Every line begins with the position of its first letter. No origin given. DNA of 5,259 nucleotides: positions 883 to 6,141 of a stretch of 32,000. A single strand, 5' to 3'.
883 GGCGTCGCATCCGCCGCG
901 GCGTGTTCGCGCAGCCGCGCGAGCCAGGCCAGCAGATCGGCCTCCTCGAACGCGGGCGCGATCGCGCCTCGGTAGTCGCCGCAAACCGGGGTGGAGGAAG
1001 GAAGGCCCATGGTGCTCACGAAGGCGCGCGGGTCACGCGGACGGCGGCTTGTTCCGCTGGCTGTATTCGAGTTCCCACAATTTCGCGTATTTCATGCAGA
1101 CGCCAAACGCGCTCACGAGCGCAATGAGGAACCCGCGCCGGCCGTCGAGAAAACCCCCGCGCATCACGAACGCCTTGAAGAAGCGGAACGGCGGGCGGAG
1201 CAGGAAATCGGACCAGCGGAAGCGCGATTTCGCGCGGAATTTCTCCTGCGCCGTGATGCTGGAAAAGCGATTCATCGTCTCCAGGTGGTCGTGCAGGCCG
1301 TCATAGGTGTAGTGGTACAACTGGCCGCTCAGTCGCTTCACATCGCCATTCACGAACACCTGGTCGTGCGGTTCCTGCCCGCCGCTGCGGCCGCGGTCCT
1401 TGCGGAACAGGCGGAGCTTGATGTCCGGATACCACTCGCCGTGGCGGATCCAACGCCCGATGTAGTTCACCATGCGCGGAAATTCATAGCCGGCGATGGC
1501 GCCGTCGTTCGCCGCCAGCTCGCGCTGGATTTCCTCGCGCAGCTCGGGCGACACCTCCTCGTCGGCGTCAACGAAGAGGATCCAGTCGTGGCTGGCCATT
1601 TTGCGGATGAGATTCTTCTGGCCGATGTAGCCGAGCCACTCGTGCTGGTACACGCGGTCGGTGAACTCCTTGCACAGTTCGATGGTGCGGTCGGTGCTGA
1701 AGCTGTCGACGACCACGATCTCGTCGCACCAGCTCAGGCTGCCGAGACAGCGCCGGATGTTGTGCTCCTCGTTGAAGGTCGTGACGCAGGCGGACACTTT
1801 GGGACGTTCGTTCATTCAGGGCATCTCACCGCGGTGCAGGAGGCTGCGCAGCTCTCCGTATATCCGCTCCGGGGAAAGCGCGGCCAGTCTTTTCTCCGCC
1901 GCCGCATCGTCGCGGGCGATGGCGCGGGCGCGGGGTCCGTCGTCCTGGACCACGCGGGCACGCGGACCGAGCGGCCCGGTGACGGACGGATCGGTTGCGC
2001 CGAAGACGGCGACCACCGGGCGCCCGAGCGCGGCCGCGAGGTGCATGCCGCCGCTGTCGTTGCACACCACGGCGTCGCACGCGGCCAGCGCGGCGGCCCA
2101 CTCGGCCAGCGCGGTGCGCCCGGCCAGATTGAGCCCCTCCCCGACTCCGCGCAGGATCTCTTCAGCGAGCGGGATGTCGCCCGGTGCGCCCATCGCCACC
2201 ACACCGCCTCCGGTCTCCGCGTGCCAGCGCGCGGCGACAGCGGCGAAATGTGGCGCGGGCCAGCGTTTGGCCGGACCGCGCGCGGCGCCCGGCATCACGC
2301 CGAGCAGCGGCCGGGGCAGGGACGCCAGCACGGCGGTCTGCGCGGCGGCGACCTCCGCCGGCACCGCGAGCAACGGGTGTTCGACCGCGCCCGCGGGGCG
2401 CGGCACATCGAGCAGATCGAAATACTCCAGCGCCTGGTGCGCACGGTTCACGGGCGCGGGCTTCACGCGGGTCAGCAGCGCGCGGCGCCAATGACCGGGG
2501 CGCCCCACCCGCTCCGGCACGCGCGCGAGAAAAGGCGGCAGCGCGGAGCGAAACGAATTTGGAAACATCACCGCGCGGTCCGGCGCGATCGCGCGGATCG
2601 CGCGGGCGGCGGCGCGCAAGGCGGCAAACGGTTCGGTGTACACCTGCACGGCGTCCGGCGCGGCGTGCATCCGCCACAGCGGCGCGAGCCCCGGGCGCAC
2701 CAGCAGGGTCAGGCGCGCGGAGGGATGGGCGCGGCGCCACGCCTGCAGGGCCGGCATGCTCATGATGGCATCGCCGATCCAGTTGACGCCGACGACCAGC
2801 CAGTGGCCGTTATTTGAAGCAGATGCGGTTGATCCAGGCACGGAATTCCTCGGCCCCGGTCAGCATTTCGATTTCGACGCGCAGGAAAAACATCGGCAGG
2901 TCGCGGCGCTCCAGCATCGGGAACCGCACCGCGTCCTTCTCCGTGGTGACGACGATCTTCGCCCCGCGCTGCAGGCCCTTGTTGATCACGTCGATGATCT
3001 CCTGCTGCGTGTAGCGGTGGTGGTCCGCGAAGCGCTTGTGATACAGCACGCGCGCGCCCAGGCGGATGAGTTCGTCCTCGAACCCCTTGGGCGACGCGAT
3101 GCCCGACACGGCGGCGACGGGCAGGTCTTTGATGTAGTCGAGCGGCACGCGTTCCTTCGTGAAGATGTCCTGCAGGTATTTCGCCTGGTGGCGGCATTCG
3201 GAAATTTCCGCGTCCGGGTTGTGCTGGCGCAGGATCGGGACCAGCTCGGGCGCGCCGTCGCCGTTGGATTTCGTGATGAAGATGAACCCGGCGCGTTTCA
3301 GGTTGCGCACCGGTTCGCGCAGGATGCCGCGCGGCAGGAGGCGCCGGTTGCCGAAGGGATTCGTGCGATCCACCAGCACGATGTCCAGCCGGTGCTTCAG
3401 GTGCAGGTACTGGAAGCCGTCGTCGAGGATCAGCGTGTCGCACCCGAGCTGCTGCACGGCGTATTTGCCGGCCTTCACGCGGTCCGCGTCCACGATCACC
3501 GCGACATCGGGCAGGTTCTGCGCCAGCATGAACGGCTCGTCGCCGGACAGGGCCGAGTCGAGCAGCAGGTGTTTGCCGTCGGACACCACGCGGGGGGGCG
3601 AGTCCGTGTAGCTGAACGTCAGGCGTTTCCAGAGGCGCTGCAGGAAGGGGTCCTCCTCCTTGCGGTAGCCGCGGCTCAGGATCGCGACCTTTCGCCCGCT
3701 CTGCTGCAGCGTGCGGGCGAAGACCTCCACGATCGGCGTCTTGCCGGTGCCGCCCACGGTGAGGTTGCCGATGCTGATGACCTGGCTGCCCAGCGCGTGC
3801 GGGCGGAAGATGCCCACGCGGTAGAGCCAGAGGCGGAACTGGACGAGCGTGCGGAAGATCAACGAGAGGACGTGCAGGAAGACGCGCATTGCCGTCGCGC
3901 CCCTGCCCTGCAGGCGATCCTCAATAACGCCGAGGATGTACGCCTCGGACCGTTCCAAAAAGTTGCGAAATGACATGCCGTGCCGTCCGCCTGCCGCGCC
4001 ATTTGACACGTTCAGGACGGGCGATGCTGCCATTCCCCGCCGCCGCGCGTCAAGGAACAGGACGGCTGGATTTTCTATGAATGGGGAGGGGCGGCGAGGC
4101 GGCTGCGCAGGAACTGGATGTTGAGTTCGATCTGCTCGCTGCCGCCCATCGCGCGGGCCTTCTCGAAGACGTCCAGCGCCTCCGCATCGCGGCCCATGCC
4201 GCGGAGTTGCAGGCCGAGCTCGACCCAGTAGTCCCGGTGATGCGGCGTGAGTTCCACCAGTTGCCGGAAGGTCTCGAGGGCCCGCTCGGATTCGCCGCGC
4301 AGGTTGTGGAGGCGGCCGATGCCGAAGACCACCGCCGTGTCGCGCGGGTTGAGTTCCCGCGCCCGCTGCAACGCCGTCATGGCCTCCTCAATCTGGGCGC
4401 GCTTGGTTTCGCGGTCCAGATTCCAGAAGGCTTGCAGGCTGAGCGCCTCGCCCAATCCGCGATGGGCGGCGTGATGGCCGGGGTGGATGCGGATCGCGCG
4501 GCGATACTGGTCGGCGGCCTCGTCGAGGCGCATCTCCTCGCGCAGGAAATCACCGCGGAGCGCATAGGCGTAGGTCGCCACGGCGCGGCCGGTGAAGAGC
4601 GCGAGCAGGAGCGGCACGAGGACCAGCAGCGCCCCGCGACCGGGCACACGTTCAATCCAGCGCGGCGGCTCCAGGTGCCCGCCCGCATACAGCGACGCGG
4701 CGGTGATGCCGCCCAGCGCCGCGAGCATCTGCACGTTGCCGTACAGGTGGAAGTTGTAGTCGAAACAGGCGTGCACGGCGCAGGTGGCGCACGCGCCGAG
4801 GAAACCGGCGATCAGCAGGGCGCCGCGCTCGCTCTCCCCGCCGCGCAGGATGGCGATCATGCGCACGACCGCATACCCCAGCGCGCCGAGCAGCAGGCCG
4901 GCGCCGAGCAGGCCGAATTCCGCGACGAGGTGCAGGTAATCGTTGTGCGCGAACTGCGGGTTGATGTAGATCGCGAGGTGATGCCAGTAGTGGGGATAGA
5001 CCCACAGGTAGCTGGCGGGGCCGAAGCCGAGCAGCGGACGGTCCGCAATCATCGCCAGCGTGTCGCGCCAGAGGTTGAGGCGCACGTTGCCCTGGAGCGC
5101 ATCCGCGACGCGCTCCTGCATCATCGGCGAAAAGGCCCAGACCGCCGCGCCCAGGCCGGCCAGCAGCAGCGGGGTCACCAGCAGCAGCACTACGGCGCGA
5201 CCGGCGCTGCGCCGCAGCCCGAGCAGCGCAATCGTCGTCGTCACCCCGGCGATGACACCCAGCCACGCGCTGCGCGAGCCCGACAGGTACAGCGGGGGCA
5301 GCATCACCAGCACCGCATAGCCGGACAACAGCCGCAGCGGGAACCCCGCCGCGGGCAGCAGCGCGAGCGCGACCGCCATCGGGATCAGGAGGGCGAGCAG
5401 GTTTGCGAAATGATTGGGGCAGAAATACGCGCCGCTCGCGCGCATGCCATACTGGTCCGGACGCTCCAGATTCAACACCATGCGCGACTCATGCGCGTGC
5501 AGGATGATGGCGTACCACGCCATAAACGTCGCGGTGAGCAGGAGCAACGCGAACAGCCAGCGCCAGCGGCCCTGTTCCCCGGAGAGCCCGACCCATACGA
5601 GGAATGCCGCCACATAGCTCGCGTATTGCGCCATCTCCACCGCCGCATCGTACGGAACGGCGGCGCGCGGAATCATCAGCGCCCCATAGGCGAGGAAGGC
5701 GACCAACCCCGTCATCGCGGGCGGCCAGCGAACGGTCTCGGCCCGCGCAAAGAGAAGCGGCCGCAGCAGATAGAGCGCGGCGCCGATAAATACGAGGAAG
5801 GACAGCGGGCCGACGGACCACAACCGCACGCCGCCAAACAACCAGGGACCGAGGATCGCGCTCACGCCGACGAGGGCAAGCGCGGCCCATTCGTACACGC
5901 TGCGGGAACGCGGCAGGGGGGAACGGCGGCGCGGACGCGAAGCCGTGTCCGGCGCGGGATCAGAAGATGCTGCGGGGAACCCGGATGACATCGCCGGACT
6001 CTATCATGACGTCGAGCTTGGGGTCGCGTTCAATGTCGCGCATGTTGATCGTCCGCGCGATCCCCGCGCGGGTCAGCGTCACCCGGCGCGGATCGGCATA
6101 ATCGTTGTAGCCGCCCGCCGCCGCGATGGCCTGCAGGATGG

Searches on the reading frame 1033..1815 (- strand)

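Call 10: search_protein_families(library=pfam, proteins=[window:1033-1815:-], max_evalue=0.001)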
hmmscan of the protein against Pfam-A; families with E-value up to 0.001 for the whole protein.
window:1033-1815:- (260 aa): 2 families
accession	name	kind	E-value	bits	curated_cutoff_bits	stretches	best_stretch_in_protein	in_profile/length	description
PF00535.33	Glycos_transf_2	-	3.8e-20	72.9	23.3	1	8-150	1-150/168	Glycosyl transferase family 2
PF13704.12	Glyco_tranf_2_4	-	0.0006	20.7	27.5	0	15-86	2-82/98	Glycosyl transferase family 2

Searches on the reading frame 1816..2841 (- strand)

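Call 10: search_protein_families(library=pfam, proteins=[window:1816-2841:-], max_evalue=0.001)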
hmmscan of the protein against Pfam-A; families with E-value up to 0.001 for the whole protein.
window:1816-2841:- (341 aa): 1 family
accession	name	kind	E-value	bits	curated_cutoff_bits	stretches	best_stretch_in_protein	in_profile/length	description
PF01075.23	Glyco_transf_9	-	3e-39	135.3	22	1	77-301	3-230/247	Glycosyltransferase family 9 (heptosyltransferase)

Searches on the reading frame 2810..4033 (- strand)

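Call 10: search_protein_families(library=pfam, proteins=[window:2810-4033:-], max_evalue=0.001)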
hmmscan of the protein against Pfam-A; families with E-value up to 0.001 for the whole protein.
window:2810-4033:- (407 aa): 1 family
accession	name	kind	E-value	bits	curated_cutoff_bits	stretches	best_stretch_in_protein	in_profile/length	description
PF02606.20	LpxK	-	2.2e-83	280.5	27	1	50-403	2-325/328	Tetraacyldisaccharide-1-P 4'-kinase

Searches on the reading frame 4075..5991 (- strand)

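Call 10: search_protein_families(library=pfam, proteins=[window:4075-5991:-], max_evalue=0.001)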
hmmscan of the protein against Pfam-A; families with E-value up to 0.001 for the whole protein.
window:4075-5991:- (638 aa): 12 families
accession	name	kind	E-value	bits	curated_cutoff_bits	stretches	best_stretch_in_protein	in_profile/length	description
PF04932.20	Wzy_C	-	9.4e-19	68.1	31.7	1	226-367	2-148/149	O-Antigen ligase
PF13428.12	TPR_14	-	1.2e-12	47.6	23.5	0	475-515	3-43/44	Tetratricopeptide repeat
PF07719.23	TPR_2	-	1e-11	44.5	27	0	587-613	2-28/34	Tetratricopeptide repeat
PF13432.12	TPR_16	-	3.5e-11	43.8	32.7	2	533-583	12-62/65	Tetratricopeptide repeat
PF00515.34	TPR_1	-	4.5e-10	39.4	27.8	0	474-505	2-33/34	Tetratricopeptide repeat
PF13414.12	TPR_11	-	1.6e-09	37.7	26.8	0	483-517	4-38/42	TPR repeat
PF14559.12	TPR_19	-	2.7e-09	37.7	25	1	533-589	6-62/68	Tetratricopeptide repeat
PF13181.12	TPR_8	-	9.4e-07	29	25.7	0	557-585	6-34/34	Tetratricopeptide repeat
PF13174.12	TPR_6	-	1e-06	29.4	26.3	0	556-581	4-29/33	Tetratricopeptide repeat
PF13431.12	TPR_17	-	0.00012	22.5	24.4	0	496-530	2-25/34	Tetratricopeptide repeat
PF03704.23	BTAD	-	0.0003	21.6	22.1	0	505-614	21-124/146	Bacterial transcriptional activator domain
PF13424.12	TPR_12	-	0.0003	21.3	30.1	0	539-581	28-74/77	Tetratricopeptide repeat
